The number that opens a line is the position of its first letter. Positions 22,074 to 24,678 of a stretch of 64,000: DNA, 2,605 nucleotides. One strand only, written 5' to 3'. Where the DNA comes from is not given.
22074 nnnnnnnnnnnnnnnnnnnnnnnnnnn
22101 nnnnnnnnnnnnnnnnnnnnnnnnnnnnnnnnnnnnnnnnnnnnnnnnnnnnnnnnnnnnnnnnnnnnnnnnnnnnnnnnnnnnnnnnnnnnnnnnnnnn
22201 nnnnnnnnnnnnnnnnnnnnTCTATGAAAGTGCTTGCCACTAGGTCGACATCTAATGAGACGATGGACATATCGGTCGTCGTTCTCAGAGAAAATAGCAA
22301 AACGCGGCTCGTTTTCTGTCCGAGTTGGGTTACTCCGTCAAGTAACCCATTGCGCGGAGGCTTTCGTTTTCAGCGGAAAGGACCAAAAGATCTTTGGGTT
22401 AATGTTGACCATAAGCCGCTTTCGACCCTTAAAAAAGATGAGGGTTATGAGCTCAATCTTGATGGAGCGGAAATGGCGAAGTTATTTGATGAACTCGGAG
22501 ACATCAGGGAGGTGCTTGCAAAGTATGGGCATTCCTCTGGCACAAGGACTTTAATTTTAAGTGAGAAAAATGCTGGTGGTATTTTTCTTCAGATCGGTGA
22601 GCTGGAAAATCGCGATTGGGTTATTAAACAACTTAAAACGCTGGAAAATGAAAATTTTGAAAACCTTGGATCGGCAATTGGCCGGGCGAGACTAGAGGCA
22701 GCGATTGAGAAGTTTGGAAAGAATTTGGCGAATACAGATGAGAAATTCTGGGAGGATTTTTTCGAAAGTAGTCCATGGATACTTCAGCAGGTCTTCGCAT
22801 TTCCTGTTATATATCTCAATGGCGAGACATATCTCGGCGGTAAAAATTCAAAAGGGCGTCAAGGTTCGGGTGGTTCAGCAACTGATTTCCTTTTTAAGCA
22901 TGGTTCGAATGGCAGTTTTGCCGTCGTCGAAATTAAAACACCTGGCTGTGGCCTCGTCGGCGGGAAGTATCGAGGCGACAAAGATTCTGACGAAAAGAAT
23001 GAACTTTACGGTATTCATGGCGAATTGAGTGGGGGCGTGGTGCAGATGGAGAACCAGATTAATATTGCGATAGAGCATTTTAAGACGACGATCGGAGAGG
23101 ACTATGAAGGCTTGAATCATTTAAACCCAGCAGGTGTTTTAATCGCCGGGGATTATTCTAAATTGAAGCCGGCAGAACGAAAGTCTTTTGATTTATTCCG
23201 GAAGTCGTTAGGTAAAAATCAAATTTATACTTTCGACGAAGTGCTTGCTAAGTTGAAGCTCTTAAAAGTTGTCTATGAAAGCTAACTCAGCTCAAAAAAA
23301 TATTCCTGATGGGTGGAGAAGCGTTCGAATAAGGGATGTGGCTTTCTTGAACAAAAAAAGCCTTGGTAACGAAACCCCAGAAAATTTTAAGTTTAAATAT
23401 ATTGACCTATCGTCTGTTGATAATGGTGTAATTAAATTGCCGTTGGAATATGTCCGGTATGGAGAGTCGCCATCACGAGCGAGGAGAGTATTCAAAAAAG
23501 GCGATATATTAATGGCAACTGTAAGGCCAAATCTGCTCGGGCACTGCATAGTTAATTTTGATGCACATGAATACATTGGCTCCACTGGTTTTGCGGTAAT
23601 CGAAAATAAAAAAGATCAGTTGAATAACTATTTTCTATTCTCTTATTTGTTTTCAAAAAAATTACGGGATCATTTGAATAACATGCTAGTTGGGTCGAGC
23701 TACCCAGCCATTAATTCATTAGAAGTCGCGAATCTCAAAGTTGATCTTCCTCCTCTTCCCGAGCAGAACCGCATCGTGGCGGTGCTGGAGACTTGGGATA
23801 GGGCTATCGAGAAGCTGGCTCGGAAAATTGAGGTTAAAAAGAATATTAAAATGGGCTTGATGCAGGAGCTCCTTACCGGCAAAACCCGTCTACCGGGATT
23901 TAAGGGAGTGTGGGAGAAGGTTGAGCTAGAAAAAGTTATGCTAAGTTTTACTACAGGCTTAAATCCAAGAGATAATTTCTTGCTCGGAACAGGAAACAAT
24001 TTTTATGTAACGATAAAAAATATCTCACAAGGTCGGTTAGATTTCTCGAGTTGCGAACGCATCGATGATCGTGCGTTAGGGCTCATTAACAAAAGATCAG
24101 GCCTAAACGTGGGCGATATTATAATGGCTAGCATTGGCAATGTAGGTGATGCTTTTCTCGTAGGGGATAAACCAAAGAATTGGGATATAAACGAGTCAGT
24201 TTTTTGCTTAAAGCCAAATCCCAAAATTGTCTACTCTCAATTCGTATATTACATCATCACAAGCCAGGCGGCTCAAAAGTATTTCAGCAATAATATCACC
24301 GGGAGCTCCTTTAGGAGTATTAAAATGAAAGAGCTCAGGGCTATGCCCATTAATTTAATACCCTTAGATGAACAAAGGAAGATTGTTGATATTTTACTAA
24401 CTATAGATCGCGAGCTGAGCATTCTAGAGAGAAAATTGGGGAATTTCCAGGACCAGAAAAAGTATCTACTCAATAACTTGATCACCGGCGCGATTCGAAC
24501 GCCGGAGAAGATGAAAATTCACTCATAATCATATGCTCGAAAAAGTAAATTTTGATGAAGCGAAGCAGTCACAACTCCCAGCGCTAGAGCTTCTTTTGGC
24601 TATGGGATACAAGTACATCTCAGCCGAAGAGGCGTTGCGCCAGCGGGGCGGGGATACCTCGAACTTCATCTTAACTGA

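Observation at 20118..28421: Type I RM operon carrying an embedded DUF4263/Shedu-like nuclease, plus half-size and full hsdS genes and a coupled YgjP peptidase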

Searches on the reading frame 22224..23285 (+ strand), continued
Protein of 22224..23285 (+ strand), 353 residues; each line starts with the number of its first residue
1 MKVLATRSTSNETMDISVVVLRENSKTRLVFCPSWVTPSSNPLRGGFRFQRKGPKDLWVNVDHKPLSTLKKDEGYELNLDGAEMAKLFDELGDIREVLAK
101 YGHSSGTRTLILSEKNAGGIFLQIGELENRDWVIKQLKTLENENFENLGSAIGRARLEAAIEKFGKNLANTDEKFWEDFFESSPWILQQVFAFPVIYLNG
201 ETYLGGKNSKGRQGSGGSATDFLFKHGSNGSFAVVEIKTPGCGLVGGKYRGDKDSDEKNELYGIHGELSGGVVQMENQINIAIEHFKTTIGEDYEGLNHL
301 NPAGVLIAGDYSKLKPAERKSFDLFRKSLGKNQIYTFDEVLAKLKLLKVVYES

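Call 19: find_related_loci(query=A1, collection=metagenome_contigs, flank=9000)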
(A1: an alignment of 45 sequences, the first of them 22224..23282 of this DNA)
Query A1 (353 aa) in metagenome_contigs; peptide patterns used: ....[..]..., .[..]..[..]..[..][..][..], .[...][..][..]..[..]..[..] (x = any residue, [..] = any of these).
600 stretches matched a pattern (row limit reached: there are more); 158 encode a relative of the query (tblastn E <= 1e-3); the best 80 are kept; 80 distinct loci.
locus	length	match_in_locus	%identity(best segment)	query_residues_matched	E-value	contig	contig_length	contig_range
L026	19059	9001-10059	67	1-353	6e-156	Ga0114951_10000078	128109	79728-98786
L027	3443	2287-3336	65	4-353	2e-161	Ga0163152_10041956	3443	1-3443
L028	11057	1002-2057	68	4-353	3e-154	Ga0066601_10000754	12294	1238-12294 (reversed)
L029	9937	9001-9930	53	1-310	4e-107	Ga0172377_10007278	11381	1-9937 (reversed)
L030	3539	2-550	77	170-352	7e-94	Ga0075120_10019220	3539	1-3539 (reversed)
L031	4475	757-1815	39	2-347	3e-72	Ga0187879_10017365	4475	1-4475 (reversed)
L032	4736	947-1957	38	19-347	1e-68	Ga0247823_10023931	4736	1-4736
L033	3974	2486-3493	38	19-347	3e-63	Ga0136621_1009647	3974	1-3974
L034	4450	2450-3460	37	19-347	1e-62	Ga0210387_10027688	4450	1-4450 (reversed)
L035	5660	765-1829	34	3-349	3e-62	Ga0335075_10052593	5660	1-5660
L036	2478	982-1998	38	19-349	1e-62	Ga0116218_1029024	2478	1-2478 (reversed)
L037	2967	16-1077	35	2-347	1e-61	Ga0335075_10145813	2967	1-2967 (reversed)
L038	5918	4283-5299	36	18-347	2e-60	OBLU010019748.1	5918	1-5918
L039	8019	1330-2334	37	21-347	1e-58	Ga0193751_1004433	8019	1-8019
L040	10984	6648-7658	36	19-347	5e-58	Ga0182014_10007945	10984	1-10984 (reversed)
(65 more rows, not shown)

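Call 31: search_protein_families(library=pfam, proteins=[L011:7325-8149:+, L011:8154-8672:+, L011:8560-8997:+, L016:8099-8998:+, L005:5699-6691:+, L005:8052-8909:+, L005:10137-10655:+], max_evalue=0.01)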
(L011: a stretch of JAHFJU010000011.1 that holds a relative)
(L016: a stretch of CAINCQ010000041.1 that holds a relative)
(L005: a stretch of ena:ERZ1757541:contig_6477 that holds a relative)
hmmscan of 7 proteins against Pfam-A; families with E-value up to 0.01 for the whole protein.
L011:7325-8149:+ (274 aa): 1 family
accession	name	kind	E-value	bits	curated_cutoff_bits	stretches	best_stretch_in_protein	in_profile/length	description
PF02498.22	Bro-N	-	1.3e-12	48.6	25.6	1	11-104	1-92/96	BRO family, N-terminal domain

L011:8154-8672:+ (172 aa): 0 families

L011:8560-8997:+ (145 aa): 0 families

L016:8099-8998:+ (299 aa): 1 family
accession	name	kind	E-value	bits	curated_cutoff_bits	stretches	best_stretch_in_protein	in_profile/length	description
PF02498.22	Bro-N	-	1.2e-09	39.1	25.6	1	36-124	7-87/96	BRO family, N-terminal domain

L005:5699-6691:+ (330 aa): 1 family
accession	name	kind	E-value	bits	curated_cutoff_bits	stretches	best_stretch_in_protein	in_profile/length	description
PF13310.11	Virulence_RhuM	-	1.2e-102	342.9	33.7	1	64-300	2-232/252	Virulence protein RhuM family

L005:8052-8909:+ (285 aa): 1 family
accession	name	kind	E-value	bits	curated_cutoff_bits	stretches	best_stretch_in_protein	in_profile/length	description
PF04471.18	Mrr_cat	-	5.9e-07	30.1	21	1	44-125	29-109/115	Restriction endonuclease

L005:10137-10655:+ (172 aa): 1 family
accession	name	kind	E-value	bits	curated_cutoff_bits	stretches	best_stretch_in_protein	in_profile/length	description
PF01936.24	NYN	-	7.9e-16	59.3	24.2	1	10-149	5-137/145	NYN domain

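Call 46: predict_structure(alignment_id=A1)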
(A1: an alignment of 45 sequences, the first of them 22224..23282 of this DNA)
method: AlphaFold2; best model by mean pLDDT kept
length: 353 residues; sequences in the alignment: 45
mean_pLDDT: 73.2   pTM: 0.52
mean pLDDT of the five models: 73.2, 71.9, 70.2, 69.5, 68.4
residues with pLDDT >= 90: 57; 70-90: 173; 50-70: 76; < 50: 47
segments of 3 or more residues with pLDDT < 50: 1-13, 104-110, 200-220
pLDDT, mean of each block of 10 residues (from residue 1): 36 64 88 70 78 85 77 79 83 68 45 53 52 60 56 82 92 87 84 70 32 34 71 85 89 73 91 88 75 62 89 92 91 93 89 70
secondary structure, 60 per line:
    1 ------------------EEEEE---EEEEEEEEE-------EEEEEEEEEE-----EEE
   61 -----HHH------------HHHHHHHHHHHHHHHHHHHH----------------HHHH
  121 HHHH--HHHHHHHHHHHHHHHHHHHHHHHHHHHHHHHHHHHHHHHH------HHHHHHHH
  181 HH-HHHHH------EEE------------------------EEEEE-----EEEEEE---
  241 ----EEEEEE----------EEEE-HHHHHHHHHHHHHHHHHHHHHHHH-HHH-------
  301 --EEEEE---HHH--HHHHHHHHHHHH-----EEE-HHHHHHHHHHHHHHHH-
elements in order: E19-23 E27-35 E43-52 E58-60 H81-100 H117-124 H127-166 H173-182 H184-188 E195-197 E222-226 E232-237 E245-250 E261-264 H266-289 E303-307 H316-327 E333-335 H337-352

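Call 48: search_dna_similar(query=window:22224-23282:+, collection=phages, mode=protein, max_rows=10)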
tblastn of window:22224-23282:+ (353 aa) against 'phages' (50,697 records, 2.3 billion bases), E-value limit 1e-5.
No match.

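Call 49: search_dna_similar(query=window:22224-23282:+, collection=plasmids, mode=protein, max_rows=15)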
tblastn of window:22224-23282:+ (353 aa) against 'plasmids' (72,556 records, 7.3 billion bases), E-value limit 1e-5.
Records with a match: 111; places in all: 111; records where one place covers at least 80% of the query: 1.
Best place of each record, by identity: <60% 111.
By first word of the organism name: Citrobacter 19; Rhizobium 13; Klebsiella 10; Agrobacterium 8; Cupriavidus 8; Enterobacter 8; Pantoea 7; Sinorhizobium 4; Pseudomonas 3; Bacillus 2; and 27 more.
By predicted mobility (MOB-suite, as given by PLSDB): conjugative 82; non-mobilizable 21; mobilizable 8.
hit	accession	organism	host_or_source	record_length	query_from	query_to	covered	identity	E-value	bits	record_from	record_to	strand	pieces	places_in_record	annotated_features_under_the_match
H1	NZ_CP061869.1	Priestia koreensis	cell culture,tobacco leaf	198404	19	339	91%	28.4%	7e-35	142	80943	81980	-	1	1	Shedu immune nuclease family protein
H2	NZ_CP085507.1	Bacillus cereus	soil sample,soil from tomato plant roots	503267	61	339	79%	25.6%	7e-7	59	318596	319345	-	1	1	Shedu anti-phage system protein SduA domain-containing protein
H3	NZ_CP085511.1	Bacillus cereus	soil sample,soil from tomato plant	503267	61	339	79%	25.6%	7e-7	59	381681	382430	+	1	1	Shedu anti-phage system protein SduA domain-containing protein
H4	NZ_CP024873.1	Leptospira mayottensis 200901116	Homo sapiens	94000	124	339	61%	32.3%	5e-26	116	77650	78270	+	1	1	Shedu immune nuclease family protein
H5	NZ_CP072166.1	Rhizobium sp. B21/90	Himalayan blackberry,cell culture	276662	133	339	59%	33.3%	1e-15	86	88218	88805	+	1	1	Shedu immune nuclease family protein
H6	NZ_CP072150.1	Rhizobium sp. K1/93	Himalayan blackberry,cell culture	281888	133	339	59%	33.3%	1e-15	86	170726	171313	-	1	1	Shedu immune nuclease family protein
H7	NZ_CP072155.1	Rhizobium sp. K15/93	Himalayan blackberry,cell culture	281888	133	339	59%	33.3%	1e-15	86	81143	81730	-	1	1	Shedu immune nuclease family protein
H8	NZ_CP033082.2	Glutamicibacter nicotianae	CompleteGenome assembly,active sludge ...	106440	123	339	61%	31.7%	2e-20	100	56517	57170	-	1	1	Shedu anti-phage system protein SduA domain-containing protein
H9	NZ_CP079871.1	Mycobacterium sp. SMC-4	Homo sapiens,sputum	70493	138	339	57%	33.6%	8e-19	95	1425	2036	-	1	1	Shedu immune nuclease family protein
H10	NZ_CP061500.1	Roseicitreum antarcticum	Intertidal sediment,Sandy intertidal ...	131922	112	339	65%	29.8%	3e-12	76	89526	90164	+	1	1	Shedu immune nuclease family protein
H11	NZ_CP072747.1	Agrobacterium tumefaciens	cell culture,noduls from roots of ...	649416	92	339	70%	27.2%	5e-15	84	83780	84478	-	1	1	Shedu immune nuclease family protein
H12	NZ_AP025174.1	Cupriavidus sp. P-10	-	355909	143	339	56%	33.5%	1e-13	79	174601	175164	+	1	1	Shedu immune nuclease family protein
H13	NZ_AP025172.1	Cupriavidus sp. P-10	-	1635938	143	339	56%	33.5%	3e-13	79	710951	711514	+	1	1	none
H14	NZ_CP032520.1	Cupriavidus oxalaticus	cell culture,activated sludge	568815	143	339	56%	33.5%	3e-13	78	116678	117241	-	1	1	Shedu immune nuclease family protein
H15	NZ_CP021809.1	Sinorhizobium meliloti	Medicago sativa,Single Cell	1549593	134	339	58%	31.6%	5e-15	84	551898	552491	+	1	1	none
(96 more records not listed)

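Call 50: fold_search(model_id=the predicted structure, library=pdb)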
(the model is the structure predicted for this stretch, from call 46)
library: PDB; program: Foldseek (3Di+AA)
matches with E <= 10: 671; with E <= 0.001: 8
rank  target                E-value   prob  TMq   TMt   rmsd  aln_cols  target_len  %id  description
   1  8ti9_C                7.3e-11  1.00  0.43  0.77   4.0       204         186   25  CryoEM structure of octamer assembly of Shedu nuclease domain from Bacillus cereus (released 2024-07-31)
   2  8ti9_B                8.7e-11  1.00  0.42  0.77   3.8       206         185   26  CryoEM structure of octamer assembly of Shedu nuclease domain from Bacillus cereus (released 2024-07-31)
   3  8ti8_D                3.6e-10  1.00  0.43  0.57  10.0       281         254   25  CryoEM structure of Shedu from Bacillus cereus (released 2024-07-31)
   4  8ti8_C                4.3e-10  1.00  0.49  0.64   9.0       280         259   27  CryoEM structure of Shedu from Bacillus cereus (released 2024-07-31)
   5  8ti8_B                1.4e-09  1.00  0.45  0.66   6.8       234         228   29  CryoEM structure of Shedu from Bacillus cereus (released 2024-07-31)
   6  8ti8_A                1.0e-08  1.00  0.46  0.66   7.7       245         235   28  CryoEM structure of Shedu from Bacillus cereus (released 2024-07-31)
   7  8ti9_A                1.1e-08  1.00  0.43  0.72   7.3       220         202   27  CryoEM structure of octamer assembly of Shedu nuclease domain from Bacillus cereus (released 2024-07-31)
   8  8ps5_A                8.8e-07  1.00  0.35  0.31  18.4       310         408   14  Escherichia coli SduA complex bound to DNA (released 2025-01-22)
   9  4uxq                  1.6e-01  0.20  0.09  0.10  11.4        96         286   11  FGFR4 in complex with Ponatinib (released 2014-12-03)
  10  8eea_A                1.8e-01  0.06  0.11  0.10  28.6       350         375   11  Structure of E.coli Septu (PtuAB) complex (released 2023-12-27)
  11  5liq_B                2.5e-01  0.44  0.28  0.19  15.4       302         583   12  The structure of C160S,C508S,C578S mutant of Nt.BspD6I nicking endonuclease at 0.185 nm resolution . (released 2017-08-02)
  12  5cw4_B                3.2e-01  0.15  0.10  0.13  23.0       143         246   10  Structure of CfBRCC36-CfKIAA0157 complex (Selenium Edge) (released 2015-09-16)
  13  4u17_A                3.4e-01  0.35  0.11  0.30  14.2       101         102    8  Swapped dimer of the human Fyn-SH2 domain (released 2015-07-29)
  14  8ow1_OO               3.6e-01  0.14  0.08  0.11  16.5       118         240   14  Cryo-EM structure of the yeast Inner kinetochore bound to a CENP-A nucleosome. (released 2023-08-09)
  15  3nm7_A                3.8e-01  0.38  0.11  0.36  15.0        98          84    8  Crystal Structure of Borrelia burgdorferi Pur-alpha (released 2010-10-06)
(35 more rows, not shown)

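Call 57: list_cluster_members(proteins=[window:22224-23282:+, window:20118-20699:+, window:27702-28418:+, window:20706-22217:+])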
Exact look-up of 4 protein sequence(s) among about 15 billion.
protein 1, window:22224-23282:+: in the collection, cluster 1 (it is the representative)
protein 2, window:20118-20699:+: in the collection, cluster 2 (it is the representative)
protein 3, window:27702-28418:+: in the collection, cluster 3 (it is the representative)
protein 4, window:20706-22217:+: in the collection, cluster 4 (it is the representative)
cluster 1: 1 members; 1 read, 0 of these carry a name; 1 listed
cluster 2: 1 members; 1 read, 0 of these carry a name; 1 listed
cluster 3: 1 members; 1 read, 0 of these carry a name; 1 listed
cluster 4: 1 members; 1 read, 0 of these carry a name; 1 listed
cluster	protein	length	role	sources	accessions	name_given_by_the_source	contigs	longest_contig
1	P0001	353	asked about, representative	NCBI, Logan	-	-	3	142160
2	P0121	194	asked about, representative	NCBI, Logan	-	-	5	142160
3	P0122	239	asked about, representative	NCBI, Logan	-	-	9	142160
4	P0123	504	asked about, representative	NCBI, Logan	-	-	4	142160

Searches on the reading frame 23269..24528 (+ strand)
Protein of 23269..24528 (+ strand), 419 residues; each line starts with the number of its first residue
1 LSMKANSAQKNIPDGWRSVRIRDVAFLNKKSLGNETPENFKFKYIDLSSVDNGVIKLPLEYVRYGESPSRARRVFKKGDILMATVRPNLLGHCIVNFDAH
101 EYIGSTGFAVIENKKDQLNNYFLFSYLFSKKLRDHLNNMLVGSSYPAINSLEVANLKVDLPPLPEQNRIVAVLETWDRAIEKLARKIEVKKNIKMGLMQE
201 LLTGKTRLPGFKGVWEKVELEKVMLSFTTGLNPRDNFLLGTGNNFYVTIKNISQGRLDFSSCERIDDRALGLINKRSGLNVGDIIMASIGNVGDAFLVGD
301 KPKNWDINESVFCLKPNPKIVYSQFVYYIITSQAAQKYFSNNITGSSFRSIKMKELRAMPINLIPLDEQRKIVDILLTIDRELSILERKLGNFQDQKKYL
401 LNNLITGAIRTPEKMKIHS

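Call 3: search_protein_families(library=pfam, proteins=[window:23269-24528:+], max_evalue=0.01)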
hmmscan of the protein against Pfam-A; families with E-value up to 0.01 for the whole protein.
window:23269-24528:+ (419 aa): 3 families
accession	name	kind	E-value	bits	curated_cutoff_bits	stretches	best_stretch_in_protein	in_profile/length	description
PF01420.25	Methylase_S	-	3.2e-34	119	22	2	13-190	1-167/168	Type I restriction modification DNA specificity domain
PF12950.13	TaqI_C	-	9.5e-05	23.1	26.5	0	54-155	13-115/118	TaqI-like C-terminal specificity domain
PF22105.2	DUF6943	-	0.0046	17.5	27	0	323-401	46-129/131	Family of unknown function (DUF6943)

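Call 4: search_protein_families(library=padloc, proteins=[window:23269-24528:+], max_evalue=0.01)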
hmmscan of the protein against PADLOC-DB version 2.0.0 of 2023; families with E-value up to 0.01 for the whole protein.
window:23269-24528:+ (419 aa): 135 families (the best 25 are shown)
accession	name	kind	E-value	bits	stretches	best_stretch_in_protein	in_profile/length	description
PDLC03101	Specificity_I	-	1.5e-57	194.1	1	12-410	2-405/411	Type I specificity subunit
PDLC03087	Specificity_I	-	4.7e-56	188.5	1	11-411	10-416/418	Type I specificity subunit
PDLC03098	Specificity_I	-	3.9e-52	176.1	1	12-412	25-439/443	Type I specificity subunit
PDLC03156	Specificity_I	-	4.6e-49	165.9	2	12-224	2-224/413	Type I specificity subunit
PDLC04137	mad5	-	1.1e-43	148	1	15-401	2-390/392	mads_5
PDLC03089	Specificity_I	-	3.2e-43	146.4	2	215-387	5-176/446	Type I specificity subunit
PDLC03169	Specificity_I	-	1.1e-42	145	2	211-373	217-379/461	Type I specificity subunit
PDLC03113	Specificity_I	-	6.4e-42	141.8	1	52-410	60-420/422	Type I specificity subunit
PDLC03100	Specificity_I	-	1.9e-41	140.9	1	9-407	3-390/392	Type I specificity subunit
PDLC03179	Specificity_I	-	3.2e-41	139.9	2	11-202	389-584/589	Type I specificity subunit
PDLC03178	Specificity_I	-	4.2e-41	139.7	1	14-404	18-409/411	Type I specificity subunit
PDLC03165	Specificity_I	-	5.3e-41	139.4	2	203-401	9-206/411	Type I specificity subunit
PDLC03118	Specificity_I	-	3.8e-40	136.3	1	33-410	25-407/416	Type I specificity subunit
PDLC03069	Specificity_I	-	1.9e-39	133.9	1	16-385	1-363/387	Type I specificity subunit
PDLC03068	Specificity_I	-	3.1e-39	133.3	2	215-385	4-171/403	Type I specificity subunit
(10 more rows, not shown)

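Call 6: search_protein_families(library=ncbifam, proteins=[window:23269-24528:+], max_evalue=0.001)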
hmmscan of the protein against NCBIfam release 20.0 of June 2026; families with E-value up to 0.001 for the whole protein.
window:23269-24528:+ (419 aa): 2 families
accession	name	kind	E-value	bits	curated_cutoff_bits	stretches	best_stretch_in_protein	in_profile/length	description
NF007278.0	PRK09737.1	equivalog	3.6e-18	65.6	662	2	241-378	38-173/461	type I restriction-modification system specificity subunit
NF047740.1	antiphage_MADS5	equivalog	2.4e-14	53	400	2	279-374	333-433/461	methylation-associated defense system restriction endonuclease subunit S MAD5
